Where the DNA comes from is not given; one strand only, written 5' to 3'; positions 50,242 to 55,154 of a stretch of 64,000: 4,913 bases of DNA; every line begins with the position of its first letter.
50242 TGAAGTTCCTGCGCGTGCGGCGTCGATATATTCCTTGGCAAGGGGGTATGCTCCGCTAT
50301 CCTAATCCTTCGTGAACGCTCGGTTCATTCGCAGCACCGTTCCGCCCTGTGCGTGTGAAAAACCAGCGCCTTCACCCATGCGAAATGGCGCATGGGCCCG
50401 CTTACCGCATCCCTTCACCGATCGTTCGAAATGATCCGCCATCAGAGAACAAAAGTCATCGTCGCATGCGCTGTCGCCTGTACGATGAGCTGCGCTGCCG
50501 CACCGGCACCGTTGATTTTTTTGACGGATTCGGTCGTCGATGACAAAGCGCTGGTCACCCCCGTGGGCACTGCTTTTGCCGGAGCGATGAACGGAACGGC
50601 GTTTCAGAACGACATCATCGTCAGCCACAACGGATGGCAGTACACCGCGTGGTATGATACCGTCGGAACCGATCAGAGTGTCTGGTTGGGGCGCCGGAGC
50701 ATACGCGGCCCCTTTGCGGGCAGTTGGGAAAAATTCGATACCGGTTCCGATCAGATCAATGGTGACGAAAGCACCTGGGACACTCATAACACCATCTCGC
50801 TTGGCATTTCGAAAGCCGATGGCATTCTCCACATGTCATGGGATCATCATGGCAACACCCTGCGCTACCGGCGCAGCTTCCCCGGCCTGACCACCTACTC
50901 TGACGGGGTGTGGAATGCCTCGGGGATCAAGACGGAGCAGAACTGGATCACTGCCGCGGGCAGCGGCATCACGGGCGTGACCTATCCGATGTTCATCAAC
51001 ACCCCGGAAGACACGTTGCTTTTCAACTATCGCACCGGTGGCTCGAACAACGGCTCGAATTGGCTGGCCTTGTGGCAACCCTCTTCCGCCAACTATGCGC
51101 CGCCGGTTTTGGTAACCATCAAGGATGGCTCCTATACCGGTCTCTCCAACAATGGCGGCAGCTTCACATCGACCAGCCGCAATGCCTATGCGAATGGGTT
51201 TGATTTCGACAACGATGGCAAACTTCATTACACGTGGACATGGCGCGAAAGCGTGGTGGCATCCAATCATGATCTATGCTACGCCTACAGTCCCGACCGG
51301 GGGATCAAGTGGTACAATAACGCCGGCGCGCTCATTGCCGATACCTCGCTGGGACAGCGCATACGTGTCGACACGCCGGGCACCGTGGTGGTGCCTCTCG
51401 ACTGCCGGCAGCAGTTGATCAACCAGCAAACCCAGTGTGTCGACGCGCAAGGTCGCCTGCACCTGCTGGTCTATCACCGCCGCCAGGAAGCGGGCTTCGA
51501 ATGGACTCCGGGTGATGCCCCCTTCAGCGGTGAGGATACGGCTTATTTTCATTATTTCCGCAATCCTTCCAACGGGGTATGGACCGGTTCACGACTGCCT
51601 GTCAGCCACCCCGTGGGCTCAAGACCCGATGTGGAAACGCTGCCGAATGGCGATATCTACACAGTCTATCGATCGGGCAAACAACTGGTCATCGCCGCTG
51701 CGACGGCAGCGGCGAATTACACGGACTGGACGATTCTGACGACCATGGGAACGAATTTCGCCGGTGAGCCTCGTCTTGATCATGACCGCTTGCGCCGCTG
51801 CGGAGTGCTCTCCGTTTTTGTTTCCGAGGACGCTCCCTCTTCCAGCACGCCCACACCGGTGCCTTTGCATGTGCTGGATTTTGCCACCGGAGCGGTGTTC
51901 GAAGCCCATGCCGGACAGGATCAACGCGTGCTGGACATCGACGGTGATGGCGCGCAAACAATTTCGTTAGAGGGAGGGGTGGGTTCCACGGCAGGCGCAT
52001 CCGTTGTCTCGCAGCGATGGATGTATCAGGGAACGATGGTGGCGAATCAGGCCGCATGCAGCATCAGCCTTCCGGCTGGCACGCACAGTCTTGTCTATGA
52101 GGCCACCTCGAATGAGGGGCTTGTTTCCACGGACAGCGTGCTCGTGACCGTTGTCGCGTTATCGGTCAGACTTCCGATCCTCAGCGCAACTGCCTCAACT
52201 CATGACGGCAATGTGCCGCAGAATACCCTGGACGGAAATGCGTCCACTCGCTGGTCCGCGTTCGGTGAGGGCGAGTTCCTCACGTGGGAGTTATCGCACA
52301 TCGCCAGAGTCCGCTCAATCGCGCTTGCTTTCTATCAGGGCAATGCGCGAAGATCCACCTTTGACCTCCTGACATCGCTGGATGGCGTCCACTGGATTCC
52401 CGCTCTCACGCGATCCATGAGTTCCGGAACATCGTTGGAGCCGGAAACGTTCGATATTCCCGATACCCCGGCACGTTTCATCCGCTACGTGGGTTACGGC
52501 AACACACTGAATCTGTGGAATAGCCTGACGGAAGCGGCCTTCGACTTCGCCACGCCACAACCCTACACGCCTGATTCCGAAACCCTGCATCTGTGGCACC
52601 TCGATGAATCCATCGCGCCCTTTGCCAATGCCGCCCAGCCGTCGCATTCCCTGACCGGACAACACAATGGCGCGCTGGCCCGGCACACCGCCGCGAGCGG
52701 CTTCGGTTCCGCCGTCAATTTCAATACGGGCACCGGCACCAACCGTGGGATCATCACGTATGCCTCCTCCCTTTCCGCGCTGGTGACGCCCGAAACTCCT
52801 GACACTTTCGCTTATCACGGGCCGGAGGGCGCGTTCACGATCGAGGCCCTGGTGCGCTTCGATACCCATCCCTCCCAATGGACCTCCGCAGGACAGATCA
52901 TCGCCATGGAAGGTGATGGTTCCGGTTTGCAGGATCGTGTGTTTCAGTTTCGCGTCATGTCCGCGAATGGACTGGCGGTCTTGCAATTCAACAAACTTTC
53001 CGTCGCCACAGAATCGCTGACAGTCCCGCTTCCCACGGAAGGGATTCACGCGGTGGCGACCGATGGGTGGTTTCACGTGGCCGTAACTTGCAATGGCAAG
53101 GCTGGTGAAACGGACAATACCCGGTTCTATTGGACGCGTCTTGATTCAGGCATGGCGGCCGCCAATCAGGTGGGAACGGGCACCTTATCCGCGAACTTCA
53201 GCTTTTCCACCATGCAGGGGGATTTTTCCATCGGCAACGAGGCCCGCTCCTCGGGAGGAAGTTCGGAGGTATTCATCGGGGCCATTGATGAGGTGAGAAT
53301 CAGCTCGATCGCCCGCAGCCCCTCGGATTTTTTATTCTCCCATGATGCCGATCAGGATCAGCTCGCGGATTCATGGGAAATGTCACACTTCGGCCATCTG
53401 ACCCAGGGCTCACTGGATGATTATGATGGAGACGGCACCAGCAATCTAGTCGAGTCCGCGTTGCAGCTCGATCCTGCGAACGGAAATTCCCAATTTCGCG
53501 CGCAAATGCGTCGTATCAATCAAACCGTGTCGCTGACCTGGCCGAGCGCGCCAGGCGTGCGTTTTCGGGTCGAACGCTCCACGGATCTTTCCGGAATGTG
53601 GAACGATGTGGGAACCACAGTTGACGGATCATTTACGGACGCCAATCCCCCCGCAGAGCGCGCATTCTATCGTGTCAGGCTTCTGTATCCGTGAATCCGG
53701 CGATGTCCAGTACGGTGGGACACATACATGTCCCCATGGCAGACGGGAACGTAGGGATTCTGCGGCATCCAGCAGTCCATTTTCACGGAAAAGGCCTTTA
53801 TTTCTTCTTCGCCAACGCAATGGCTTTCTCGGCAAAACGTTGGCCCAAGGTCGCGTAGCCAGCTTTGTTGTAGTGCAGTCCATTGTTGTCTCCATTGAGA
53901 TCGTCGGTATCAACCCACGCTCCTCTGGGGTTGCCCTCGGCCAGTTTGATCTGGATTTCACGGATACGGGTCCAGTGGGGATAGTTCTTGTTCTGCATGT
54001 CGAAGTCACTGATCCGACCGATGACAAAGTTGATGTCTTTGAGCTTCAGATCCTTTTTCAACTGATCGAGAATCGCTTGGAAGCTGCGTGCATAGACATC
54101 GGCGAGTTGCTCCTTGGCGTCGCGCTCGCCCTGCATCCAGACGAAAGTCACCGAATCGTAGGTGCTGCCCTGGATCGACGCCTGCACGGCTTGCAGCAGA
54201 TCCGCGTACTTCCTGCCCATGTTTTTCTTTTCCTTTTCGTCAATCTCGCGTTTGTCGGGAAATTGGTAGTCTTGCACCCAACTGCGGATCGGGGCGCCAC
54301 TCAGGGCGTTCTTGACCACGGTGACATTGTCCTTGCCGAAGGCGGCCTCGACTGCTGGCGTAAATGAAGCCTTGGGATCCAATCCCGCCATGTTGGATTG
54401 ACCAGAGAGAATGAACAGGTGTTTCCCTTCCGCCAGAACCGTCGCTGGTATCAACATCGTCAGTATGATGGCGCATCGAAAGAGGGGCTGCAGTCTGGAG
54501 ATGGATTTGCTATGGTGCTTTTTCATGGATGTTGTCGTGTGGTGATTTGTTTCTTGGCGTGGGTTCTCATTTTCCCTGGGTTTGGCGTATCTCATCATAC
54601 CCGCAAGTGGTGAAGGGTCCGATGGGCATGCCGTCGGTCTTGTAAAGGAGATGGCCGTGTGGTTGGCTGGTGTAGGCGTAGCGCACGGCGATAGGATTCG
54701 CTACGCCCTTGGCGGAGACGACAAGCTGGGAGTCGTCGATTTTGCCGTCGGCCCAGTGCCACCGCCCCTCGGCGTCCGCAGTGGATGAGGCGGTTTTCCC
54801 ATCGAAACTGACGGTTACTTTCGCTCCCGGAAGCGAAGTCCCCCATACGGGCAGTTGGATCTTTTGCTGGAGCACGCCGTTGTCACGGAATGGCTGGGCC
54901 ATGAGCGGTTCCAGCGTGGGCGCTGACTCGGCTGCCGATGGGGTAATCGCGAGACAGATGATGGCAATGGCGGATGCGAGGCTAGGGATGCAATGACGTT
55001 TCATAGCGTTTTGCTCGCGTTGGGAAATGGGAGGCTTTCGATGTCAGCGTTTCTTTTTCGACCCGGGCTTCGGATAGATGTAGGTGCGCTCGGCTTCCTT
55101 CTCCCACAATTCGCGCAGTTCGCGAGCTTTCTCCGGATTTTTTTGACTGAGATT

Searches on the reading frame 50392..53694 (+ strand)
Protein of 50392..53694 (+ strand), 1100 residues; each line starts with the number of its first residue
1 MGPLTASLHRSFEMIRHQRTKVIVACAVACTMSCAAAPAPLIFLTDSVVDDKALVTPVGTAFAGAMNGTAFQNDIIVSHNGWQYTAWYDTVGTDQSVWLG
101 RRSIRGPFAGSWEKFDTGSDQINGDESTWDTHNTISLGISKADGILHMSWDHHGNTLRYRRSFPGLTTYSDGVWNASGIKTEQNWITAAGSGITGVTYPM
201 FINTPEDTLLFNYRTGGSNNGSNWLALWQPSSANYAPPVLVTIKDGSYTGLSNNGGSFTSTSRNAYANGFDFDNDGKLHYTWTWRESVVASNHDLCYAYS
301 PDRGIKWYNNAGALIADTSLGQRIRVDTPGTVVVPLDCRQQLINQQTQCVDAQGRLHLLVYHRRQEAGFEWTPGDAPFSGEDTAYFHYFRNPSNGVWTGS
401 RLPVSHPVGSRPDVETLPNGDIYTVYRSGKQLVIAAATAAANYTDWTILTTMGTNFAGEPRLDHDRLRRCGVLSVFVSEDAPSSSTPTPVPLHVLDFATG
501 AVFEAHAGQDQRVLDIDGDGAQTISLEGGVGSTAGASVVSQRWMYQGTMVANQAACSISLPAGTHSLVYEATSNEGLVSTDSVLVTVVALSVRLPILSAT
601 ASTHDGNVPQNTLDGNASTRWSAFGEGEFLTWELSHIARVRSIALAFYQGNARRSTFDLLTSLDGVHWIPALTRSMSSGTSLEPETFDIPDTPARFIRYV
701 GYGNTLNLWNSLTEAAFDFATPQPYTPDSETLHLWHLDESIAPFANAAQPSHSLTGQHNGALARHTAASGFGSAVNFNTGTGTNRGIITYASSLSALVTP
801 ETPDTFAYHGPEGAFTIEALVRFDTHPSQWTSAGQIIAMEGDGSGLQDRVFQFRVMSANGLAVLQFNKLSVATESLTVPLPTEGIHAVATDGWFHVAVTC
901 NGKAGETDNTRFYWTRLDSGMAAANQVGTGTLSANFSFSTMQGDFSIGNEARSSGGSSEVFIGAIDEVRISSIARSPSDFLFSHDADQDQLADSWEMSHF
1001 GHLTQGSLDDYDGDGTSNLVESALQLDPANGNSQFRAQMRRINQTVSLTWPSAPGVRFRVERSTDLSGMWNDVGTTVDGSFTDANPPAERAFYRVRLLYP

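Call 11: search_protein_families(library=pfam, proteins=[window:50392-53694:+], max_evalue=0.01)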
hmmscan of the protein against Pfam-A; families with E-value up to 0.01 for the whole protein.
window:50392-53694:+ (1100 aa): 2 families
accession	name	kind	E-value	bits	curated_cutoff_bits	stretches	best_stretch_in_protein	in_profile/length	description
PF15892.11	BNR_4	-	1.2e-63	215.5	27.3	1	82-400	1-267/272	BNR repeat-containing family member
PF00754.31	F5_F8_type_C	-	7.8e-12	45.9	28.2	1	599-703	2-114/127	F5/8 type C domain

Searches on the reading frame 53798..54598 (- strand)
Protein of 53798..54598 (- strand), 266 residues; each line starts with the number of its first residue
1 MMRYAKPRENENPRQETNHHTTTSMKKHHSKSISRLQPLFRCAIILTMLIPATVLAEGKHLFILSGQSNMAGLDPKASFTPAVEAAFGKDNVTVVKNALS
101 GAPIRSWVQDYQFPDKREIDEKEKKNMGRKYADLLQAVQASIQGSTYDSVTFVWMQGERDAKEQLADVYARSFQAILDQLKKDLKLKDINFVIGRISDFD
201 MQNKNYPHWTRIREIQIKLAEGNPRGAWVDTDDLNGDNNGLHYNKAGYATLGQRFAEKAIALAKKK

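Call 11: search_protein_families(library=pfam, proteins=[window:53798-54598:-], max_evalue=0.01)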
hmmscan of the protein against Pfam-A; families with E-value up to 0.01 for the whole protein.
window:53798-54598:- (266 aa): 1 family
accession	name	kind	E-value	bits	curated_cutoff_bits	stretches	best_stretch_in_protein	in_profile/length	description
PF03629.24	SASA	-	9.5e-29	101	24.8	1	72-260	63-225/226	Carbohydrate esterase, sialic acid-specific acetylesterase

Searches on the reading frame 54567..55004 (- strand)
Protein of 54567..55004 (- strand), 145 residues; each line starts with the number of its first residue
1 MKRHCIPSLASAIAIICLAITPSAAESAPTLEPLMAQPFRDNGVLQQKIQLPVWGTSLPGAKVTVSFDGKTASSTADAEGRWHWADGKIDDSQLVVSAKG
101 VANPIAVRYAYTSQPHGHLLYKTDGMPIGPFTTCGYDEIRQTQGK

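Call 11: search_protein_families(library=pfam, proteins=[window:54567-55004:-], max_evalue=0.01)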
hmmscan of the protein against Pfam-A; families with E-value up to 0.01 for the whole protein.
window:54567-55004:- (145 aa): 1 family
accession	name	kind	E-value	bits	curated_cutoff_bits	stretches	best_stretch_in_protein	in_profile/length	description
PF13620.12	CarboxypepD_reg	-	0.00041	21.1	32.3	1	55-102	11-60/82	Carboxypeptidase regulatory-like domain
